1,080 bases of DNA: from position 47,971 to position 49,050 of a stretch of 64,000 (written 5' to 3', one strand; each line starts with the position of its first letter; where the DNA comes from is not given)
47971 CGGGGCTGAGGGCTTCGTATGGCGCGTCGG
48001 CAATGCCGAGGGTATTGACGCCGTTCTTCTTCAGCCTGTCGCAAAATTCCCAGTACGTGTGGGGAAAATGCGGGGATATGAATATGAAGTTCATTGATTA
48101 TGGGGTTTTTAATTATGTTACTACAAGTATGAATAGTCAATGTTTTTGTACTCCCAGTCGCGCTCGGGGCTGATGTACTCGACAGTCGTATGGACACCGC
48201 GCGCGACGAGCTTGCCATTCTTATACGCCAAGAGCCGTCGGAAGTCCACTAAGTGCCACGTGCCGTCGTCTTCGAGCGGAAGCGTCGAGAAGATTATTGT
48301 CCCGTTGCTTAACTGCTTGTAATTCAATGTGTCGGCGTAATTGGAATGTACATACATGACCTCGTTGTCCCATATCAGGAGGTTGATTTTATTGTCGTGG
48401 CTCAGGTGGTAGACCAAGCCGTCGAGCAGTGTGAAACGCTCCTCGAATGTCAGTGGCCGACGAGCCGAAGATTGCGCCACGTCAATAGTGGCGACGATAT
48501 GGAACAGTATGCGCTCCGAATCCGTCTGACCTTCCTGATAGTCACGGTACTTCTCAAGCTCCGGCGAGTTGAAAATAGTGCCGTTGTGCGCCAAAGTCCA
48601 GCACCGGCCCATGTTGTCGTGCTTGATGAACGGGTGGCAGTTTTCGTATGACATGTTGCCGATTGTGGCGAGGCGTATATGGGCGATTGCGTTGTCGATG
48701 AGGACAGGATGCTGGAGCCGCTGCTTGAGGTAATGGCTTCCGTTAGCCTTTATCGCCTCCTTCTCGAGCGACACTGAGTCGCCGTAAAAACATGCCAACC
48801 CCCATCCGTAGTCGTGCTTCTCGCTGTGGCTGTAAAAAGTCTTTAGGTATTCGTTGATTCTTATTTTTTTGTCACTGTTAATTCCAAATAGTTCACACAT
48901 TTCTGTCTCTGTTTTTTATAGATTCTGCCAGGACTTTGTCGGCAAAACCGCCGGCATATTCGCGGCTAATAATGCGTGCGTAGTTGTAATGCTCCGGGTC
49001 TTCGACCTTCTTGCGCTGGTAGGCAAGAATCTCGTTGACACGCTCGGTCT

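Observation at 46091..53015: Seven-gene operon with a GshA-type ligase, two ATP-grasp ligases, an Ntn amidohydrolase and three esterases, directly upstream of superoxide dismutase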

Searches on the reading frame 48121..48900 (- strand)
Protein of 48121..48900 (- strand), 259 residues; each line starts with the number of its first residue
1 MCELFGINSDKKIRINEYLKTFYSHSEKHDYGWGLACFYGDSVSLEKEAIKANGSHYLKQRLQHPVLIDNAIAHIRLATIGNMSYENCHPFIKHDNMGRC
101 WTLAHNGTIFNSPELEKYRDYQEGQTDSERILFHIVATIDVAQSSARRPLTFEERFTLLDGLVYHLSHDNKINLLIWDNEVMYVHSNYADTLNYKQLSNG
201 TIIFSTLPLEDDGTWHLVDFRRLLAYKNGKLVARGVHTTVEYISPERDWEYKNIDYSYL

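Call 3: search_protein_families(library=pfam, proteins=[window:48121-48900:-], max_evalue=0.01)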
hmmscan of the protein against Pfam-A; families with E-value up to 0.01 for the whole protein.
window:48121-48900:- (259 aa): 2 families
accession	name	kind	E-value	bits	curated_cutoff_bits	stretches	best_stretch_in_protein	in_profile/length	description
PF13230.11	GATase_4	-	2.1e-31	109.3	23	1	1-187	1-187/272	Glutamine amidotransferases class-II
PF13522.11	GATase_6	-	8.3e-08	32.8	27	1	70-132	12-74/130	Glutamine amidotransferase domain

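Call 4: search_protein_families(library=ncbifam, proteins=[window:48121-48900:-], max_evalue=0.01)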
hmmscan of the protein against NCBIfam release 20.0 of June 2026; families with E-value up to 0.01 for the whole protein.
window:48121-48900:- (259 aa): 4 families
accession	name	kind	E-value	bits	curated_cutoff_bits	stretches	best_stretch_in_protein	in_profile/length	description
TIGR03442.1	TIGR03442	equivalog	5.5e-09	35.7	218.65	1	71-228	85-243/251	ergothioneine biosynthesis protein EgtC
TIGR01134.1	purF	equivalog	5.7e-08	32.5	350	1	69-136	65-135/432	amidophosphoribosyltransferase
NF001484.0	PRK00331.1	subfamily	1.3e-07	30.4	381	1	57-140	53-137/601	isomerizing glutamine--fructose-6-phosphate transaminase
TIGR01135.1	glmS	equivalog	3.1e-07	29.3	418.05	1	34-137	32-134/607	glutamine--fructose-6-phosphate transaminase (isomerizing)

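Call 15: search_solved_structures(query=window:48121-48900:-, max_evalue=1, show_alignments=1)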
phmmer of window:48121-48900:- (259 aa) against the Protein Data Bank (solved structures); distinct sequences matched with E-value up to 1: 22.
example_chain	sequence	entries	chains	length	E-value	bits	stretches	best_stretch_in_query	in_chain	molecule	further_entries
1te5_A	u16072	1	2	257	4.9e-14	55.9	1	24-135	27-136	conserved hypothetical protein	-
1ao0_A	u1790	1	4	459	1.4e-05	28.2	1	66-136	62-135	GLUTAMINE PHOSPHORIBOSYLPYROPHOSPHATE AMIDOTRANSFERASE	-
1gph_1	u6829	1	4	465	1.6e-05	28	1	66-136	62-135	GLUTAMINE PHOSPHORIBOSYL-PYROPHOSPHATE AMIDOTRANSFERASE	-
9q0n_A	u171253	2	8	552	0.00033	23.7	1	63-117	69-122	Amidophosphoribosyltransferase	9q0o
9q0m_A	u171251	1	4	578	0.00037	23.5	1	63-117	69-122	Amidophosphoribosyltransferase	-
3mdn_A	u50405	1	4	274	0.01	18.8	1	62-136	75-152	Glutamine aminotransferase class-II domain protein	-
6czf_A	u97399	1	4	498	0.011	18.7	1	68-123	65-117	Amidophosphoribosyltransferase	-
1ecb_A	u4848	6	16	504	0.011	18.7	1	68-123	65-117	GLUTAMINE PHOSPHORIBOSYLPYROPHOSPHATE AMIDOTRANSFERASE | Amidophosphoribosyltransferase, PurF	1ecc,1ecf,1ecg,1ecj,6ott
8w7d_A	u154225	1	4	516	0.011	18.7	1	68-123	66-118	Amidophosphoribosyltransferase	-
6lbp_A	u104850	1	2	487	0.012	18.6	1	68-137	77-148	Amidophosphoribosyltransferase 2, chloroplastic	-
6r4i_A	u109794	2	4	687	0.04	16.8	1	69-144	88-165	Glutamine--fructose-6-phosphate aminotransferase [isomerizing] 1 | Glutamine--fructose-6-phosphate-aminotransferase [isomerizing] 1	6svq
6zmj_A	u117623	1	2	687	0.04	16.8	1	69-144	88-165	Glutamine--fructose-6-phosphate aminotransferase [isomerizing] 1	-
7ndl_A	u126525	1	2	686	0.04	16.8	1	69-144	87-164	Isoform 2 of Glutamine-fructose-6-phosphate aminotransferase [isomerizing] 1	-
6r4h_A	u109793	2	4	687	0.04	16.8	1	69-144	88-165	Glutamine--fructose-6-phosphate aminotransferase [isomerizing] 1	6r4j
6zmk_A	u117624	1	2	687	0.04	16.8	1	69-144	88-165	Glutamine--fructose-6-phosphate aminotransferase [isomerizing] 1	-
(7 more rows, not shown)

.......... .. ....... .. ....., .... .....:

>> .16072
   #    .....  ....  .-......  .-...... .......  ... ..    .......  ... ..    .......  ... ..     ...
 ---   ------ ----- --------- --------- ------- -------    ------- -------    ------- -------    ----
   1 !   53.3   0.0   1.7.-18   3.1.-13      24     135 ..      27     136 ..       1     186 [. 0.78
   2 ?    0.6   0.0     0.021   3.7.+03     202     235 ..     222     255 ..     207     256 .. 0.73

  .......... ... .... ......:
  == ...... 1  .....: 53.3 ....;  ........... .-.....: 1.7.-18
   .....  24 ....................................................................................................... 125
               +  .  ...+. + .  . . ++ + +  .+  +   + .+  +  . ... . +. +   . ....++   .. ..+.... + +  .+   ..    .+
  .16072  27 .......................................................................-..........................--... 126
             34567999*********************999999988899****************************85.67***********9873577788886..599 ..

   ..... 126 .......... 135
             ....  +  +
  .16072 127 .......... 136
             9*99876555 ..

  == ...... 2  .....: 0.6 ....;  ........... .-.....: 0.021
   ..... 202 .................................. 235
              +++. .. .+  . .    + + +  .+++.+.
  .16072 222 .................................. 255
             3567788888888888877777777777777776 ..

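Call 76: search_protein_families(library=padloc, proteins=[window:48121-48900:-], max_evalue=0.001)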
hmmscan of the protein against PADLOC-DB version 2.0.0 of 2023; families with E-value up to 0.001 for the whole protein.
window:48121-48900:- (259 aa): 0 families

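Call 94: search_protein_representatives(protein=window:48121-48900:-)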
Query: 259 residues. Proteins with E-value up to 0.001 (for the whole library): 1402; up to 1e-10: 410; up to 1e-30: 142. The best 150 are listed.
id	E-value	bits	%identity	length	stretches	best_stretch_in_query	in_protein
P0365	4.9e-81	288.7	51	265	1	1-257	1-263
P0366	7.0e-72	258.7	49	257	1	1-250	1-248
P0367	1.5e-68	247.7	46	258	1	1-257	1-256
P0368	1.3e-64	234.8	45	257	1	1-247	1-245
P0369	2.5e-63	230.6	47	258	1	1-257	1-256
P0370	3.7e-63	230.1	45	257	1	1-257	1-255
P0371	1.4e-62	228.2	45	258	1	1-243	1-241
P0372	1.3e-61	225.0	44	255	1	1-258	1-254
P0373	1.4e-61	224.9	47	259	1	1-251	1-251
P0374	3.0e-60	220.5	44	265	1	1-246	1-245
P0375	4.3e-60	220.0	42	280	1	1-250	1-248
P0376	7.3e-60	219.3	46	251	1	6-244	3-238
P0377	1.7e-59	218.1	45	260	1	1-248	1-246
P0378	1.7e-59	218.0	41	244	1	1-242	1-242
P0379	2.5e-59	217.5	47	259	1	1-237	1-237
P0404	1.0e-50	189.3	43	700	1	1-235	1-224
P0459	3.2e-40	154.9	36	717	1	1-246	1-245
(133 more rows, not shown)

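Call 98: find_encoding_contigs(protein=P0404, flank=8000, max_places=2)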
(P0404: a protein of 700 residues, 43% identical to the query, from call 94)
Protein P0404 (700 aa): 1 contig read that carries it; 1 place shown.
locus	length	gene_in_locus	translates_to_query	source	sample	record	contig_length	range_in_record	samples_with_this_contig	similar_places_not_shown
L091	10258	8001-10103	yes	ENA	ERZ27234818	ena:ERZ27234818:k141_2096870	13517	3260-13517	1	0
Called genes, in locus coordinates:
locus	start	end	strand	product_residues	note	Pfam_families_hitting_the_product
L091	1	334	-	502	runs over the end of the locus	PF11443:DUF2828, PF25043:DUF7788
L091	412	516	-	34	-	-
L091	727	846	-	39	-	-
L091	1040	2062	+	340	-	-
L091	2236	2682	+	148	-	-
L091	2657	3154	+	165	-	-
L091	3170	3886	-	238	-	PF00753:Lactamase_B, PF13483:Lactamase_B_3, PF12706:Lactamase_B_2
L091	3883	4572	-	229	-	PF01323:DSBA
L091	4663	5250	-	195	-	PF06736:TMEM175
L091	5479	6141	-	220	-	PF00702:Hydrolase, PF12710:HAD (weak), PF13419:HAD_2, PF13242:Hydrolase_like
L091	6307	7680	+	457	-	PF02369:Big_1 (faint)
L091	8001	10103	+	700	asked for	PF13230:GATase_4, PF13522:GATase_6, PF04262:Glu_cys_ligase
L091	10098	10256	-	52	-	?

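Call 102: find_encoding_contigs(protein=P0459, flank=8000, max_places=2)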
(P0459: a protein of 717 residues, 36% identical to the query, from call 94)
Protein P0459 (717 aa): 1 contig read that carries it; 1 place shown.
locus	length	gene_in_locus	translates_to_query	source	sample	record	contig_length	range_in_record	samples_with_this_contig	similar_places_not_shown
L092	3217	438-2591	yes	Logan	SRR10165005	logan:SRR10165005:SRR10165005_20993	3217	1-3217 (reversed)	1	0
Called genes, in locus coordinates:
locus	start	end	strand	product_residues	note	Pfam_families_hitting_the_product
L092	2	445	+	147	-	?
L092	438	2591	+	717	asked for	PF13230:GATase_4, PF13522:GATase_6 (weak)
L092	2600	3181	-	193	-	PF06177:QueT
